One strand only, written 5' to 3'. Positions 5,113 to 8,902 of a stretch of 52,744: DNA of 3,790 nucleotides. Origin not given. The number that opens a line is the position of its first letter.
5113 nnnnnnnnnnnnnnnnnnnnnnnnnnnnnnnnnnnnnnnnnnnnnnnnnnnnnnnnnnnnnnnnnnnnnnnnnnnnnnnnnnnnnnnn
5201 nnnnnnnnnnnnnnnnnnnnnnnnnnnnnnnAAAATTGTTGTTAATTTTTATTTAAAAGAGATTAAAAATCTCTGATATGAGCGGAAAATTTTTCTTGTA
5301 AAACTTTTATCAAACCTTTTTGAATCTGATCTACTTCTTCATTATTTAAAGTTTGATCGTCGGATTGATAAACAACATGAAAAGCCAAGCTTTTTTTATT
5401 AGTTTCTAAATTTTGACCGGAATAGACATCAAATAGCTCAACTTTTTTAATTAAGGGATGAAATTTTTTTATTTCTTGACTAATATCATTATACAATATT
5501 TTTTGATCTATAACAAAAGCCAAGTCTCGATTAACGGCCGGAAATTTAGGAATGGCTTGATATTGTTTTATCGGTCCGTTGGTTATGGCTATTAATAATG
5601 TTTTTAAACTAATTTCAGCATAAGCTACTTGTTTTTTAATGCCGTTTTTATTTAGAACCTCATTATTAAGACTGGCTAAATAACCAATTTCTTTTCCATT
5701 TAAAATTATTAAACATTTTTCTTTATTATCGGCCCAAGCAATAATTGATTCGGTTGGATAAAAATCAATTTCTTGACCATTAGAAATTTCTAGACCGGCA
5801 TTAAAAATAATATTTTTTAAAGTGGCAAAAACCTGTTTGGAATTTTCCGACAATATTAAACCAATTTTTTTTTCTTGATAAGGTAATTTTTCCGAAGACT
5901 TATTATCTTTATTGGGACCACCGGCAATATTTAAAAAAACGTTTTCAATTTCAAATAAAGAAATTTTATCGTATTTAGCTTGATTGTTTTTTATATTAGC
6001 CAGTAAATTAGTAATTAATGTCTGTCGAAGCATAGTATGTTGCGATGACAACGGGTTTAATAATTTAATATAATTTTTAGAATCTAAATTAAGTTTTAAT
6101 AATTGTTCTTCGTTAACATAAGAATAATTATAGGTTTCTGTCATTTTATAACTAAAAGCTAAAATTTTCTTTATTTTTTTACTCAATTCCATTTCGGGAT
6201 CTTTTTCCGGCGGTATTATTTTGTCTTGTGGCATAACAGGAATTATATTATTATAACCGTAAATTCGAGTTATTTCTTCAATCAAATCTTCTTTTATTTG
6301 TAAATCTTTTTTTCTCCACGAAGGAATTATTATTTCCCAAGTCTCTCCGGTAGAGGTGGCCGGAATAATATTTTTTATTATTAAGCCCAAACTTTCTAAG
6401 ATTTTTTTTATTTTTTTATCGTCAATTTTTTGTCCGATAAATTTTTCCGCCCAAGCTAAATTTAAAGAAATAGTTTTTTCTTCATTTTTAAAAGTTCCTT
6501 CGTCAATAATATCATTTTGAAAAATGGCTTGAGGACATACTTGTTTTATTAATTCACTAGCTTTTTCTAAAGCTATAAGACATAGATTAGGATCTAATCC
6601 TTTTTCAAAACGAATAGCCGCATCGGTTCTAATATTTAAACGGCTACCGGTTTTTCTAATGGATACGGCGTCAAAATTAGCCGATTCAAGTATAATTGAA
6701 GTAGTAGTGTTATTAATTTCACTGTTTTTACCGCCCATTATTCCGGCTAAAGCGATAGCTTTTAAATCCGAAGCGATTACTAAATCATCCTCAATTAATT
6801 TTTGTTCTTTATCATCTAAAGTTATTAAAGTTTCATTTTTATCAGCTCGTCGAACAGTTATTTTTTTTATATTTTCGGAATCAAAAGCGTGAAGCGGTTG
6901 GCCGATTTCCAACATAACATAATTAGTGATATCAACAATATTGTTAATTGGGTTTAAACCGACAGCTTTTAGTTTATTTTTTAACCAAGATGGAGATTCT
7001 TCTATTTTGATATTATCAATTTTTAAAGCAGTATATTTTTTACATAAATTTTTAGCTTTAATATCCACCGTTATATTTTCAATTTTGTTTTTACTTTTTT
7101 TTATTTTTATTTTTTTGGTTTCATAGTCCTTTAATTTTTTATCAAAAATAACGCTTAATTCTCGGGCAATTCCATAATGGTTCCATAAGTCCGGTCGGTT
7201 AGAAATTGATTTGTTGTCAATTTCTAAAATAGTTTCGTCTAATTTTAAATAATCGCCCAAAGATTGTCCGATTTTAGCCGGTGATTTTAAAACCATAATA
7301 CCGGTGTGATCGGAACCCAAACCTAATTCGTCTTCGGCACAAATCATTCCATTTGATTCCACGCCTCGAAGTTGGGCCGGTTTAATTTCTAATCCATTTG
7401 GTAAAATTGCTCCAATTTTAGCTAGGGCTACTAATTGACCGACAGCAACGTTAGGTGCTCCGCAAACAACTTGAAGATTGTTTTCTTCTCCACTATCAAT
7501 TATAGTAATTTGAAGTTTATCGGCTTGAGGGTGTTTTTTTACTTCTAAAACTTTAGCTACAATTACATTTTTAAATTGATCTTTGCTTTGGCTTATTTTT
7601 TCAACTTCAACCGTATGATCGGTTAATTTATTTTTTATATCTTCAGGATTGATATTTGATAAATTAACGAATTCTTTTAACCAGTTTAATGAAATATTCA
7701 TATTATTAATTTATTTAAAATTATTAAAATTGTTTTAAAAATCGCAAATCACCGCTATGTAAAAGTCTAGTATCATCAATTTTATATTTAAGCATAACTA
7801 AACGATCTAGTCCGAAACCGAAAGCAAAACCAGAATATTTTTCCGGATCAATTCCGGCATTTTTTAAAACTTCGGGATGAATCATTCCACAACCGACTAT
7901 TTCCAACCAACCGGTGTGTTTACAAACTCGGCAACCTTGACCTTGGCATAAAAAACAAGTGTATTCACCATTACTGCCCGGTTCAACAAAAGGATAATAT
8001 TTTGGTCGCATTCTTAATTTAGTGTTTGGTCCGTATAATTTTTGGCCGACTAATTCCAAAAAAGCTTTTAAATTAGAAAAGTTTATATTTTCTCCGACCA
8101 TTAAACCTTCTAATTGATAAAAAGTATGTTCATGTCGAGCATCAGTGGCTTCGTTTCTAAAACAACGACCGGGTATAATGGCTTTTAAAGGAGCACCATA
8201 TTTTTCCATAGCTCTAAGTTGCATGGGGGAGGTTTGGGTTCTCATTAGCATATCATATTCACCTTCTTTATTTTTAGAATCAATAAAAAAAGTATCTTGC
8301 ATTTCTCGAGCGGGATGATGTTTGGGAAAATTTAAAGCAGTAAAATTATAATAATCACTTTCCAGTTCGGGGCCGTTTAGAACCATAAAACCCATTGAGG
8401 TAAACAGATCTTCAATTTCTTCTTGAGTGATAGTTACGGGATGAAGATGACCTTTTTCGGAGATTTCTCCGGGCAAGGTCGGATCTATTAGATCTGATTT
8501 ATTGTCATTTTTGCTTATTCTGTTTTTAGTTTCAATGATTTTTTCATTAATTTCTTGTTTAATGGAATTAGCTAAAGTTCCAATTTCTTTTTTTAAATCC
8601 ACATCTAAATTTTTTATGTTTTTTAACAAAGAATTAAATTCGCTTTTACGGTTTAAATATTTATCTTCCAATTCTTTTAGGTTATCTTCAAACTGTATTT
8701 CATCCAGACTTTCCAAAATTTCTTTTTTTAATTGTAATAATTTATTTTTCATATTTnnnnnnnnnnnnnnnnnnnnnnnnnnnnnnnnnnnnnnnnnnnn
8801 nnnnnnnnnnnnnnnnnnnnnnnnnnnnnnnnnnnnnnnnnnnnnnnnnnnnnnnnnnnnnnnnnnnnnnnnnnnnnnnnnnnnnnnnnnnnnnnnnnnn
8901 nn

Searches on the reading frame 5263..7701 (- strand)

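Call 28: search_protein_families(library=pfam, max_evalue=0.00001, proteins=[window:5263-7701:-])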
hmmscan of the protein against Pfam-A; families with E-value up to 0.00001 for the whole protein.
window:5263-7701:- (812 aa): 5 families
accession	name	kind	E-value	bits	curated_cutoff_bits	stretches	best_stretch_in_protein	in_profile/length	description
PF03483.22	B3_4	-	4.3e-65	219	29.3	1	220-389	2-173/174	B3/4 domain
PF17759.6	tRNA_synthFbeta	-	4.7e-30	105.1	22.4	1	488-699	3-214/214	Phenylalanyl tRNA synthetase beta chain CLM domain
PF03147.19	FDX-ACB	-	3.3e-28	98.4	31.1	1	718-810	1-94/94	Ferredoxin-fold anticodon binding domain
PF01588.26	tRNA_bind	-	7.2e-23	80.9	27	1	46-146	1-95/96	Putative tRNA binding domain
PF03484.21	B5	-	3.4e-19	69.2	28.6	1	411-483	1-67/67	tRNA synthetase B5 domain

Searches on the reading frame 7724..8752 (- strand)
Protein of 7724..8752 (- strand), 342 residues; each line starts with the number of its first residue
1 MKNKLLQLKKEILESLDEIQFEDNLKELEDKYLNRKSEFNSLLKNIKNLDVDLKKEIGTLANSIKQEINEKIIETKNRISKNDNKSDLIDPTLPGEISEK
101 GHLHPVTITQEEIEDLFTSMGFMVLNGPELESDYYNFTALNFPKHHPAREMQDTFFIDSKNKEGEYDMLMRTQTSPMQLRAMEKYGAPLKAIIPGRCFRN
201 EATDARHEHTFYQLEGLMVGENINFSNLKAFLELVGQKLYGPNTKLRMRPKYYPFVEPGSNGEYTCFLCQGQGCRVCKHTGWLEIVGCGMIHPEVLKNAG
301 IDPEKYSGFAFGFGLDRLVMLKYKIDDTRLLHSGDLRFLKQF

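Call 28: search_protein_families(library=pfam, max_evalue=0.00001, proteins=[window:7724-8752:-])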
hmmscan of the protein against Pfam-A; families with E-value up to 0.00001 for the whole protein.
window:7724-8752:- (342 aa): 2 families
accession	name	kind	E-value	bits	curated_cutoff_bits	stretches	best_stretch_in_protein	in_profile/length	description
PF01409.25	tRNA-synt_2d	-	5.2e-94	314.7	19.8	1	89-342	2-246/246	tRNA synthetases class II core domain (F)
PF02912.23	Phe_tRNA-synt_N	-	7.5e-12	45.5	22.3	1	23-84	4-65/69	Aminoacyl tRNA synthetase class II, N-terminal domain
